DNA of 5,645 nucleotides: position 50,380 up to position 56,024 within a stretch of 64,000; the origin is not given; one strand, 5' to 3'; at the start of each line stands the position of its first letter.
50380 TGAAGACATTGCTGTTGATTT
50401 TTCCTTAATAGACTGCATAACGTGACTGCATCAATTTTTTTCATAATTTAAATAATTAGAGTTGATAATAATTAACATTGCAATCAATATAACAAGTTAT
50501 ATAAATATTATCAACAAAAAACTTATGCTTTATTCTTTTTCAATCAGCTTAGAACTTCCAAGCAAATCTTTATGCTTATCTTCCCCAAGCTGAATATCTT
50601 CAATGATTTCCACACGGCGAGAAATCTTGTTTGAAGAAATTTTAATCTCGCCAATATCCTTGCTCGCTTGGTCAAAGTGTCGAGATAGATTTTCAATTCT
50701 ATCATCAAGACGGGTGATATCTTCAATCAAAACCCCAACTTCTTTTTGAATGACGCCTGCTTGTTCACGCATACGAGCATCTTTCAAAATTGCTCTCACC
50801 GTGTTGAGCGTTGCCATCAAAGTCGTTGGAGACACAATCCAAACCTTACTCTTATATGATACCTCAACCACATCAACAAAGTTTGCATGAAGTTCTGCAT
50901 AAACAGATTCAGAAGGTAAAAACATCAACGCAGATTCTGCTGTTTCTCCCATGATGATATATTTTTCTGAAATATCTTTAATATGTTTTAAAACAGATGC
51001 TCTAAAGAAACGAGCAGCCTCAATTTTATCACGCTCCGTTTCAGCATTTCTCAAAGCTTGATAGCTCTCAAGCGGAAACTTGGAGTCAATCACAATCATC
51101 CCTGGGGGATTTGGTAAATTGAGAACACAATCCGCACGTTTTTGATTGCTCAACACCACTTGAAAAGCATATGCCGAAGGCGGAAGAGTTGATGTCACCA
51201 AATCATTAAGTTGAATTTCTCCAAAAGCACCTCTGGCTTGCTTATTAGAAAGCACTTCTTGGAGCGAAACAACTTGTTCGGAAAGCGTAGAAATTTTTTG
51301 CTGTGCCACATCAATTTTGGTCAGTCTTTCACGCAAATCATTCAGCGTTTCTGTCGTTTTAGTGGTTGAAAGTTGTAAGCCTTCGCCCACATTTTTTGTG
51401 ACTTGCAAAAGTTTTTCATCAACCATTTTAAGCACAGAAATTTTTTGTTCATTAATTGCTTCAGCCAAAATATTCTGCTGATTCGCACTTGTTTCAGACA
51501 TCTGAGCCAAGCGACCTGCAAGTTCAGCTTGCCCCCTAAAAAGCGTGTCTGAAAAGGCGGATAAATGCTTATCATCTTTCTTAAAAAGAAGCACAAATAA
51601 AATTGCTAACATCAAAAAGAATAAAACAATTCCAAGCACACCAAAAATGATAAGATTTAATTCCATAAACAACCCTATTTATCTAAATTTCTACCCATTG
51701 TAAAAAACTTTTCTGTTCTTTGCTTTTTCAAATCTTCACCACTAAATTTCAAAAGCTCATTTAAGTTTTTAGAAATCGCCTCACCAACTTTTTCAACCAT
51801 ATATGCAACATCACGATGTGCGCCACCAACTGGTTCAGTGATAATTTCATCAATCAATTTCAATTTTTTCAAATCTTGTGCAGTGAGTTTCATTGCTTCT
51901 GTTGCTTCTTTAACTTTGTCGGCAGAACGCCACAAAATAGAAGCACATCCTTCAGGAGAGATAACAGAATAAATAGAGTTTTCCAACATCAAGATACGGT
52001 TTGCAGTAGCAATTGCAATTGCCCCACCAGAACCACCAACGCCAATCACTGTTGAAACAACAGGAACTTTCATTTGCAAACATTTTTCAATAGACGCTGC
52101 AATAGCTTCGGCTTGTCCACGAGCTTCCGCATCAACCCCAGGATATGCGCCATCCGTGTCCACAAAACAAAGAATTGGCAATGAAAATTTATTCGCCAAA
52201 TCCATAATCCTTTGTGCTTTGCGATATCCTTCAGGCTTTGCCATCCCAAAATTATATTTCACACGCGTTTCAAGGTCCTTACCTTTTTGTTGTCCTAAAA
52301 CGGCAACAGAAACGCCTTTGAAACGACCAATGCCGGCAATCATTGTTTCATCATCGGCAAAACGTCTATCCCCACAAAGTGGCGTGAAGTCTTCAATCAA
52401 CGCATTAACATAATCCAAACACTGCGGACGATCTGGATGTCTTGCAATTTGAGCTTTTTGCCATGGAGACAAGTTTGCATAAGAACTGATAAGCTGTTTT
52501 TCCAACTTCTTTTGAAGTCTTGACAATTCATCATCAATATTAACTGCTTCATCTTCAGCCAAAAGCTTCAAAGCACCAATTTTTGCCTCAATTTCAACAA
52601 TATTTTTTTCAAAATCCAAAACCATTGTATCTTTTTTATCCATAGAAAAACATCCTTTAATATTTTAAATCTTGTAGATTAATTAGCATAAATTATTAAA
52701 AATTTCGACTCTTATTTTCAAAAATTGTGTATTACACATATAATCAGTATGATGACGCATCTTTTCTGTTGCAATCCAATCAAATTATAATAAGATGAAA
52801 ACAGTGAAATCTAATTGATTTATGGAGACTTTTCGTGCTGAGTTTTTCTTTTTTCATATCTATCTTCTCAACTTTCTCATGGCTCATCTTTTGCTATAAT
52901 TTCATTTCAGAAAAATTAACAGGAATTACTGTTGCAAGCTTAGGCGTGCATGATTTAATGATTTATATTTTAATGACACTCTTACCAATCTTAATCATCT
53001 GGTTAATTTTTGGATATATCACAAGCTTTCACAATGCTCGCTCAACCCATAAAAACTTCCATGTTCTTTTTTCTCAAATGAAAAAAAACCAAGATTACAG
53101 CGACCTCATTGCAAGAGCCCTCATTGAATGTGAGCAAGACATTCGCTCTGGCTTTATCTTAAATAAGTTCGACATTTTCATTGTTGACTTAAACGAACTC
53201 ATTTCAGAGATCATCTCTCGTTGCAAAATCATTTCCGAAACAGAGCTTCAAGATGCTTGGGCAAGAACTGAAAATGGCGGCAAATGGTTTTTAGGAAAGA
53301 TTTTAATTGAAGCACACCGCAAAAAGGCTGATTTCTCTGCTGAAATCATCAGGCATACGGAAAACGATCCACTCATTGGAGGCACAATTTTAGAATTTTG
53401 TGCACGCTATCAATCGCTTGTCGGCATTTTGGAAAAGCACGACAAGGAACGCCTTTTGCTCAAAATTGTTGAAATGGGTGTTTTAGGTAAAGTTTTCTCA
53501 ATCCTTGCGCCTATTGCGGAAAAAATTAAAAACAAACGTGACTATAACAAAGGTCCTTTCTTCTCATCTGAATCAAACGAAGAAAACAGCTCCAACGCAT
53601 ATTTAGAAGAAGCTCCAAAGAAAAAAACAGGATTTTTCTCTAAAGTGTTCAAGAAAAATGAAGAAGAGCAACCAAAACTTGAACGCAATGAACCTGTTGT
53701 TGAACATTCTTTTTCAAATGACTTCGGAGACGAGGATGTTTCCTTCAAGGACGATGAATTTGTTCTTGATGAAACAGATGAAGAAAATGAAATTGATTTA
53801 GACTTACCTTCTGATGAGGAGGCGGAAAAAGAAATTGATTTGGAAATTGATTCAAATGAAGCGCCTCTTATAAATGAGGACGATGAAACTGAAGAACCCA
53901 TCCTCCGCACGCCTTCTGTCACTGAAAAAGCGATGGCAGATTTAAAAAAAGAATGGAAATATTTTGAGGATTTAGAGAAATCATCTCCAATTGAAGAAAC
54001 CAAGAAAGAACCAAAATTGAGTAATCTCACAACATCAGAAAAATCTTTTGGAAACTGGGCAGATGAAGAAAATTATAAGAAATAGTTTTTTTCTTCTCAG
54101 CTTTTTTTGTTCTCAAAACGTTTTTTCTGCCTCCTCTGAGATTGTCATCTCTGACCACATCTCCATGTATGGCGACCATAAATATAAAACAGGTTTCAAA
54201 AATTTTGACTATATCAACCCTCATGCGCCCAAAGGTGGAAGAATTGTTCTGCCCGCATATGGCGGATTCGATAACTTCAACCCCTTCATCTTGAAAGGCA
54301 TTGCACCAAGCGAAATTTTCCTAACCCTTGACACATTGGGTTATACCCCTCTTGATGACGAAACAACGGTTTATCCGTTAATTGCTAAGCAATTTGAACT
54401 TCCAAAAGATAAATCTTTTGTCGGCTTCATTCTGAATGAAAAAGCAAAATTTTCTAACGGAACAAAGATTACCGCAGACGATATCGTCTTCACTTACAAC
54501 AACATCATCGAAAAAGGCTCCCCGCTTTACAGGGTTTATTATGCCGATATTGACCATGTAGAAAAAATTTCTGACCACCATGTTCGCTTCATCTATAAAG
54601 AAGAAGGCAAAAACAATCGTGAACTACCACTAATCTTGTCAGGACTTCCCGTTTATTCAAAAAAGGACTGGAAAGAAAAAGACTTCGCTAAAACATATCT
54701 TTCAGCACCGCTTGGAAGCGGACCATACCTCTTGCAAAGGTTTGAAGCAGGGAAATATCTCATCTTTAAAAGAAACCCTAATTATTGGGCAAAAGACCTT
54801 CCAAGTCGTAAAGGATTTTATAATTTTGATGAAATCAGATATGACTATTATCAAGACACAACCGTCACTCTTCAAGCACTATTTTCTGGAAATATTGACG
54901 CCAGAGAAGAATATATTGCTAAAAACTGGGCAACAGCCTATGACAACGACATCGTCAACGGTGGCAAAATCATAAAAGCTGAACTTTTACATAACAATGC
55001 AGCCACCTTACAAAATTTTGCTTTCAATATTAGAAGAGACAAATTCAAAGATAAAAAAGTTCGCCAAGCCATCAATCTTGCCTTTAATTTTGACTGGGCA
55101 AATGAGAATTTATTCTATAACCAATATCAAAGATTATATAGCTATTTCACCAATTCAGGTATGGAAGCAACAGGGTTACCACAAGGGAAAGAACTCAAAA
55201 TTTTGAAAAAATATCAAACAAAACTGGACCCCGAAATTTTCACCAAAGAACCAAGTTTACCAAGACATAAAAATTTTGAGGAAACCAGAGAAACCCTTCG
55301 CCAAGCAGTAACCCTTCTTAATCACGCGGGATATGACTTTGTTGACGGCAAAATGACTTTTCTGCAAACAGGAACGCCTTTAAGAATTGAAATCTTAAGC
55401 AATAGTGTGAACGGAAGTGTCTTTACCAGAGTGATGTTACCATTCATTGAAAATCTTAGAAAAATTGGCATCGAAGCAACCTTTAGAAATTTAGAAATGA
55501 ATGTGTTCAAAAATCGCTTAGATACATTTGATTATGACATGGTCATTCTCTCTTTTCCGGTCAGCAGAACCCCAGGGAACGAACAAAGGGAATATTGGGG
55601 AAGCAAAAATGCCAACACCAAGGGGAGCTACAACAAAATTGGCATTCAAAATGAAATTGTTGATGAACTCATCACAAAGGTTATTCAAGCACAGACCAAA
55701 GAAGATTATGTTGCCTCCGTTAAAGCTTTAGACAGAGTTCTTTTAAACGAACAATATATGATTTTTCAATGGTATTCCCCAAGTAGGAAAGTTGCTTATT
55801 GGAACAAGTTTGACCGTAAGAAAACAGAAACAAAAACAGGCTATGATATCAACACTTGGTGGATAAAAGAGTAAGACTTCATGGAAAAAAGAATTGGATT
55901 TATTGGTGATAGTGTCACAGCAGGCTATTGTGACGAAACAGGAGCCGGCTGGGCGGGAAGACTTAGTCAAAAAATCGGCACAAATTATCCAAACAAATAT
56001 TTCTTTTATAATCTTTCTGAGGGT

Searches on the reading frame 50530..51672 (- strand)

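Call 49: search_protein_families(library=pfam, proteins=[window:50530-51672:-], max_evalue=0.00001)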
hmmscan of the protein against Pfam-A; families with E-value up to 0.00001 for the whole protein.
window:50530-51672:- (380 aa): 1 family
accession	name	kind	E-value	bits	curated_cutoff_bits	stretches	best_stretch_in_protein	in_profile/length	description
PF02646.22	RmuC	-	4.4e-62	210.2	26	1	87-365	2-289/291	RmuC family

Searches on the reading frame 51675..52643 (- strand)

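Call 49: search_protein_families(library=pfam, proteins=[window:51675-52643:-], max_evalue=0.00001)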
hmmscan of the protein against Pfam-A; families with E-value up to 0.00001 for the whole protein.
window:51675-52643:- (322 aa): 2 families
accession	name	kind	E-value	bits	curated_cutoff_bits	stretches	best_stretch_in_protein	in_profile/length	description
PF03255.19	ACCA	-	2.1e-138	461.2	23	1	9-317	2-310/310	Acetyl co-enzyme A carboxylase carboxyltransferase-like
PF01039.27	Carboxyl_trans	-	1.3e-19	70.6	22.3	1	99-277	282-455/493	Carboxyl transferase domain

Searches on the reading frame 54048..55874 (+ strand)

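Call 49: search_protein_families(library=pfam, proteins=[window:54048-55874:+], max_evalue=0.00001)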
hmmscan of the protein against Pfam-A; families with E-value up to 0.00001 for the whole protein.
window:54048-55874:+ (608 aa): 1 family
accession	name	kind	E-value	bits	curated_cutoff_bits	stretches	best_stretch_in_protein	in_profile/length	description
PF00496.27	SBP_bac_5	-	2.7e-62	211.5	32.4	1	107-522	1-365/368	Bacterial extracellular solute-binding proteins, family 5 Middle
